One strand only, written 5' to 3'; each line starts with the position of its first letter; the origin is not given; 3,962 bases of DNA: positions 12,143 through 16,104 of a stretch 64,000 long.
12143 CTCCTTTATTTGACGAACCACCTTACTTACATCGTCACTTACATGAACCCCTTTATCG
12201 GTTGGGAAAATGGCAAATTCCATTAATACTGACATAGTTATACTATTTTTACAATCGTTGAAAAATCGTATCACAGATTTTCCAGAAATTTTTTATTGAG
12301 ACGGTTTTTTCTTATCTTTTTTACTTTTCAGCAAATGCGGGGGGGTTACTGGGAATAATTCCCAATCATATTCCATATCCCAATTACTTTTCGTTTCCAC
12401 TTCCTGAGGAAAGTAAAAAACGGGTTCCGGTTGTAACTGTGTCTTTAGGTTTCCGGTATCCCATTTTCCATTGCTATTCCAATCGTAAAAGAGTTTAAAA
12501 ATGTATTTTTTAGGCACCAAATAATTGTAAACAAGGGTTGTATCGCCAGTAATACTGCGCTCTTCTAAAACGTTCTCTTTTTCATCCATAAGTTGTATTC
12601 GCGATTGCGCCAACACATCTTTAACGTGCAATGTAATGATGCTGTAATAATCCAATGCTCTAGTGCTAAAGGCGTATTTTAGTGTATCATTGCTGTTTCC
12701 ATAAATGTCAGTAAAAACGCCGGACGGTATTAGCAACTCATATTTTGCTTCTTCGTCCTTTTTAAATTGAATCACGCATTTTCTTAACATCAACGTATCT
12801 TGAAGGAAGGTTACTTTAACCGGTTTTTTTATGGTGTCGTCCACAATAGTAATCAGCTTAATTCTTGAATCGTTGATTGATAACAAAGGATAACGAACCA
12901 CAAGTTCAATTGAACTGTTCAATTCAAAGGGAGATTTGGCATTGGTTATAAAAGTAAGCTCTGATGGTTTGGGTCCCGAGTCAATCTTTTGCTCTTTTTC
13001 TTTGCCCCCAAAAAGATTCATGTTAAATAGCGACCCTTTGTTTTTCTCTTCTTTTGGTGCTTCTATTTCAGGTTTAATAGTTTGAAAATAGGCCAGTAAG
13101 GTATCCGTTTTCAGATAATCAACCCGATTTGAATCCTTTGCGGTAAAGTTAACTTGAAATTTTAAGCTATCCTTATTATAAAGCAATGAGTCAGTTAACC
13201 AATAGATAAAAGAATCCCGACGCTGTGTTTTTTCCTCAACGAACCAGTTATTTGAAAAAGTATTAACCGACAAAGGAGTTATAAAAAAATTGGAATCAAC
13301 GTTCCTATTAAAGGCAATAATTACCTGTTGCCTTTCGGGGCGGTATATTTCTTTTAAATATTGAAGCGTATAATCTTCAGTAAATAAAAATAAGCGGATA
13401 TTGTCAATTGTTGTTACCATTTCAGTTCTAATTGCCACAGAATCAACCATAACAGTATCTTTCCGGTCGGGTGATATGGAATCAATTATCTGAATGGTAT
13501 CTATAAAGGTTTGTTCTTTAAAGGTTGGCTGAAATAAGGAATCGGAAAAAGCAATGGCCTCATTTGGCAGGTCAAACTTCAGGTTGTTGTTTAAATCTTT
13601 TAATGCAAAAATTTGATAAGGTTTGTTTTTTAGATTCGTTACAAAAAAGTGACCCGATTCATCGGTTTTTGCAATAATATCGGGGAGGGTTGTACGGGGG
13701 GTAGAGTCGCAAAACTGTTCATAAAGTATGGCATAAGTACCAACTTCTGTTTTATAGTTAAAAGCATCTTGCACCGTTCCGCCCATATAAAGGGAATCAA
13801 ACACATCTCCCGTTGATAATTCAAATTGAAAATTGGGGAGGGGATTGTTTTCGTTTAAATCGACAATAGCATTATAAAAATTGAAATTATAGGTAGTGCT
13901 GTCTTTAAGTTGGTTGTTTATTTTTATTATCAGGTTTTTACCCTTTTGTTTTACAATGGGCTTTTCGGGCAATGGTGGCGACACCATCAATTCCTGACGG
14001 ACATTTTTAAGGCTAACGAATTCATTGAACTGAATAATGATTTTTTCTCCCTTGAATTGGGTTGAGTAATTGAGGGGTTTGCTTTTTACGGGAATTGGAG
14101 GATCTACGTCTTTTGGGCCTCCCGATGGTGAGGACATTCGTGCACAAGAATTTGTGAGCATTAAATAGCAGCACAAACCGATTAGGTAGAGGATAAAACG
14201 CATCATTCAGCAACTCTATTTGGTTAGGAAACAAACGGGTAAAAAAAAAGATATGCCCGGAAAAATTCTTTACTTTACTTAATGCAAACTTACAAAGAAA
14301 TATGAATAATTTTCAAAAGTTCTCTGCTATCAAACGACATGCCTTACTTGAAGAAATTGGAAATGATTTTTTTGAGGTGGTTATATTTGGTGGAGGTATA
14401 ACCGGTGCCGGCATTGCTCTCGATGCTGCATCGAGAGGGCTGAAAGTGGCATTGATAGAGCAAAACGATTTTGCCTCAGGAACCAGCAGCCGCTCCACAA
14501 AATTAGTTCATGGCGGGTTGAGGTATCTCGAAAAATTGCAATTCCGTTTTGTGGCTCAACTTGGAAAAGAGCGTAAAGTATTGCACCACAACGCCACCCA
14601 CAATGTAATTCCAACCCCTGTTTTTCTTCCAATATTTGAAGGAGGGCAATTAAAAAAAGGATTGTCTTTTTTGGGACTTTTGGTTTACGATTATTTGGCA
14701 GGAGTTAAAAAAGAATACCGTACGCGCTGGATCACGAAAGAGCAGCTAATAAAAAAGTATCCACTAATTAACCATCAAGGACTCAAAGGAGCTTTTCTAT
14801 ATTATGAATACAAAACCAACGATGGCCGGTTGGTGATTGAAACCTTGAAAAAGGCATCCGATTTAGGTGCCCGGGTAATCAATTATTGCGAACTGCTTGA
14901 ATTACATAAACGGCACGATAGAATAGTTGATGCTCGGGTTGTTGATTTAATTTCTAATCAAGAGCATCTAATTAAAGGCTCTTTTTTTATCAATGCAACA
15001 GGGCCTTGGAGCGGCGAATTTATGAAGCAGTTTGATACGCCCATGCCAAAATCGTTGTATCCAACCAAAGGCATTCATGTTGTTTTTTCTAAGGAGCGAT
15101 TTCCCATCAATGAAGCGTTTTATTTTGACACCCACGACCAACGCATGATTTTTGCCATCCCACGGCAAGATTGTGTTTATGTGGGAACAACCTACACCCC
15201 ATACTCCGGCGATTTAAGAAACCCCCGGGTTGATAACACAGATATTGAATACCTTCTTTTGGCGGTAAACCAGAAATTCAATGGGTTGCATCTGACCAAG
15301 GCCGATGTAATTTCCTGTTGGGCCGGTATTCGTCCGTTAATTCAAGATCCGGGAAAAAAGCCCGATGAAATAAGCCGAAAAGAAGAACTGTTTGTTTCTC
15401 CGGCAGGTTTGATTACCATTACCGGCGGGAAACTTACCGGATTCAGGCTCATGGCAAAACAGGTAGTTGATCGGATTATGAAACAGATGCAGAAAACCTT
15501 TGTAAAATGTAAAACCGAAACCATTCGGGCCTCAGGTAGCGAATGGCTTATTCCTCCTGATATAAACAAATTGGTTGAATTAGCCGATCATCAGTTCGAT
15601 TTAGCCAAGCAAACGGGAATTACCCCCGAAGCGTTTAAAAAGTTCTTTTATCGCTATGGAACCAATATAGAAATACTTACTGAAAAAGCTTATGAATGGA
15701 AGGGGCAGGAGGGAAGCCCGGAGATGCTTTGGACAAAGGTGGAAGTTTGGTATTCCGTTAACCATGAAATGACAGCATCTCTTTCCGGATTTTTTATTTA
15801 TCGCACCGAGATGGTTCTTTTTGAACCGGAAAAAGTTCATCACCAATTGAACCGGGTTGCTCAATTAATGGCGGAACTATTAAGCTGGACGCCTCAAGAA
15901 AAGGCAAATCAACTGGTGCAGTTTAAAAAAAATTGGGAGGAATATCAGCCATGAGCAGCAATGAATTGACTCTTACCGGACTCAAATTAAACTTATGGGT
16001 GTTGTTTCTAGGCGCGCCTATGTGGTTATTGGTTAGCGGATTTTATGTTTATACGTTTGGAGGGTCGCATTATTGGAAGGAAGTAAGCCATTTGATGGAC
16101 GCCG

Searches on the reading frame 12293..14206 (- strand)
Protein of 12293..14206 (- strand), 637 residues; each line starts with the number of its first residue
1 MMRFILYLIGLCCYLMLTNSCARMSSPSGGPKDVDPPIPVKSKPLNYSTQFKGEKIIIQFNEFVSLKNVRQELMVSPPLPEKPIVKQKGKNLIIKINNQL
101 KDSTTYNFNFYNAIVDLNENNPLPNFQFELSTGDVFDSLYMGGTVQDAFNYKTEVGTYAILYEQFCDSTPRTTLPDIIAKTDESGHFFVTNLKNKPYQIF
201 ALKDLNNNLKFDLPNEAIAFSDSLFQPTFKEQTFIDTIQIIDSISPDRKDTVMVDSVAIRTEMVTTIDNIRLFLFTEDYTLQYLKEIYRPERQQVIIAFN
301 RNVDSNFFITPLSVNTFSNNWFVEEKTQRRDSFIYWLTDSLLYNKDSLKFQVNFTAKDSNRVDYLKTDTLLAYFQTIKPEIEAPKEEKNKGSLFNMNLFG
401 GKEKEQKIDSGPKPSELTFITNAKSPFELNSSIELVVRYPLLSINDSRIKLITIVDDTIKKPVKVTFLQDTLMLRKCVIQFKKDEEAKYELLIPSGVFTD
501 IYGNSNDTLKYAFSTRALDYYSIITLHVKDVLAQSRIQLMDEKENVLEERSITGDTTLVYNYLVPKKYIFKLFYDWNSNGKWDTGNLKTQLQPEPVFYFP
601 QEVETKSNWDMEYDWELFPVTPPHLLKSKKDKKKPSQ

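Call 29: search_protein_families(library=pfam, proteins=[window:12293-14206:-])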
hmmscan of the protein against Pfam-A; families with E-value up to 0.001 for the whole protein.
window:12293-14206:- (637 aa): 2 families
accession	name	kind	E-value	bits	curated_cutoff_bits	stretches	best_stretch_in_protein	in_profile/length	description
PF13205.12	Big_5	-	2.8e-14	54.1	23.6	1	33-126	1-99/105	Bacterial Ig-like domain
PF09912.14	DUF2141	-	4.4e-07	30.2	24.4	0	164-234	23-102/112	Uncharacterized protein conserved in bacteria (DUF2141)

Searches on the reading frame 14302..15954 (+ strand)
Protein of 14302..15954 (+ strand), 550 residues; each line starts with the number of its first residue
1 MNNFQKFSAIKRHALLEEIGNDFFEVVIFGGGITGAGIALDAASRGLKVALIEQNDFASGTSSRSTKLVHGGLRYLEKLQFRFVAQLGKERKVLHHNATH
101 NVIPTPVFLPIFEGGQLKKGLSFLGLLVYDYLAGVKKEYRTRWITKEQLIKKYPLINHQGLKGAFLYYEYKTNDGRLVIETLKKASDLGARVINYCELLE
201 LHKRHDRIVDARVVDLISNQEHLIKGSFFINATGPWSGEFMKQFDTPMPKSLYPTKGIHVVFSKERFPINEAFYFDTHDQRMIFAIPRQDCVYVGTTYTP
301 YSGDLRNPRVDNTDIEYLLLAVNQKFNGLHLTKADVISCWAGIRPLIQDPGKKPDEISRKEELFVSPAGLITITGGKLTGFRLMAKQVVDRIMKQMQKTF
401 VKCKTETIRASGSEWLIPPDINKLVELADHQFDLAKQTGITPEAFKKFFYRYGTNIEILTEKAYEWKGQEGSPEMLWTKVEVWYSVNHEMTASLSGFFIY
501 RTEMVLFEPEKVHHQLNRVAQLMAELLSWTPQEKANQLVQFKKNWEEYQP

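Call 29: search_protein_families(library=pfam, proteins=[window:14302-15954:+])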
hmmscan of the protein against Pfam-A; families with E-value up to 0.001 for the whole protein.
window:14302-15954:+ (550 aa): 5 families
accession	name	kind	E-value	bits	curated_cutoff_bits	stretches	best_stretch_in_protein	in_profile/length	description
PF01266.30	DAO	-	3.7e-53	181.7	27.9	1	26-350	2-316/353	FAD dependent oxidoreductase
PF16901.10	DAO_C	-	5.9e-19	68.6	31.4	1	403-534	1-126/126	C-terminal domain of alpha-glycerophosphate oxidase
PF12831.13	FAD_oxidored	-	1.1e-05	25.4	27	1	25-89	1-70/416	FAD dependent oxidoreductase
PF00890.30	FAD_binding_2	-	0.00023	20.9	20.4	0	26-65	2-41/414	FAD binding domain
PF13450.12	NAD_binding_8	-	0.00033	21.3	21.9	1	28-67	1-40/68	NAD(P)-binding Rossmann-like domain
